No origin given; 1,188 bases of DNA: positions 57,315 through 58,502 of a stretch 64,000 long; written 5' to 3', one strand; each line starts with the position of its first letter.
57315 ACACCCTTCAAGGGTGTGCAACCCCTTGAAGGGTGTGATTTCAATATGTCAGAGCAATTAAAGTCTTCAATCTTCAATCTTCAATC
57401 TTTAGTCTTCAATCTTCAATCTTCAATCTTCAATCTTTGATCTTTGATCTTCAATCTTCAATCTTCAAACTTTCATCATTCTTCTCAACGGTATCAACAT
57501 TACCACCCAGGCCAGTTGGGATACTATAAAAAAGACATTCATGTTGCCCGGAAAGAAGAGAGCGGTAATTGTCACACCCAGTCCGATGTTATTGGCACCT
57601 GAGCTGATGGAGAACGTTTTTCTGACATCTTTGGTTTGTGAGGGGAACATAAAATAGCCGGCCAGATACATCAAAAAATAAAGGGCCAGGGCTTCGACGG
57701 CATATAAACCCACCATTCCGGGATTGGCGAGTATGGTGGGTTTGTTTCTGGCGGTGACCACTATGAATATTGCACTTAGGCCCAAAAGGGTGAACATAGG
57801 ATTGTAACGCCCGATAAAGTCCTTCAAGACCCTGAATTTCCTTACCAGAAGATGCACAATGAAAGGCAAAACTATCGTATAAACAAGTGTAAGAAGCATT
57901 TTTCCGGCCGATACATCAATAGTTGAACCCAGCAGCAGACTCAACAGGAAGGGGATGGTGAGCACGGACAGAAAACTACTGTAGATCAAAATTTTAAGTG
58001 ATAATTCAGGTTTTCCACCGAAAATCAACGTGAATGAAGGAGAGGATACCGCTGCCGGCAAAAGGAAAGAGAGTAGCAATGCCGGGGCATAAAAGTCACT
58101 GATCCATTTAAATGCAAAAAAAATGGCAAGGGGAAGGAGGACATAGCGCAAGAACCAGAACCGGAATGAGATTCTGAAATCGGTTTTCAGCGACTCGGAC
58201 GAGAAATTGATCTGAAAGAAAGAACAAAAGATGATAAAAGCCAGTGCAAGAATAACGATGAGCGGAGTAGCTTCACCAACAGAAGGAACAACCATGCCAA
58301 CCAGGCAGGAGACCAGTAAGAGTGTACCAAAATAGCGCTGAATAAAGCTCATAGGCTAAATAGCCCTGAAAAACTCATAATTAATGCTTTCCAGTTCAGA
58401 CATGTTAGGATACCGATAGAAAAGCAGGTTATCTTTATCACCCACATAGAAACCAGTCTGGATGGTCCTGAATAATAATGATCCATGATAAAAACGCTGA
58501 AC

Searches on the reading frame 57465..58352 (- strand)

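Call 3: search_protein_families(library=pfam, proteins=[window:57465-58352:-], max_evalue=0.01)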
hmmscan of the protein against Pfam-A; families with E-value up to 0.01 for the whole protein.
window:57465-58352:- (295 aa): 1 family
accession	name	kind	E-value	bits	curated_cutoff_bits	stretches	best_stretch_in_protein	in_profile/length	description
PF01758.21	SBF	-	3.6e-10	40.3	24.3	1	67-203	35-184/191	Sodium Bile acid symporter family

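Call 4: search_protein_families(library=ncbifam, proteins=[window:57465-58352:-], max_evalue=0.01)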
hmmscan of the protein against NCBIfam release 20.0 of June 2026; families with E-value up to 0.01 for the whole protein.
window:57465-58352:- (295 aa): 1 family
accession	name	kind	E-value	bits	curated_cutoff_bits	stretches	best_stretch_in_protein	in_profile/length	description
NF047939.1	PantTportPanS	equivalog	2.8e-10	40.3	400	1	4-268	4-271/299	ketopantoate/pantoate/pantothenate transporter PanS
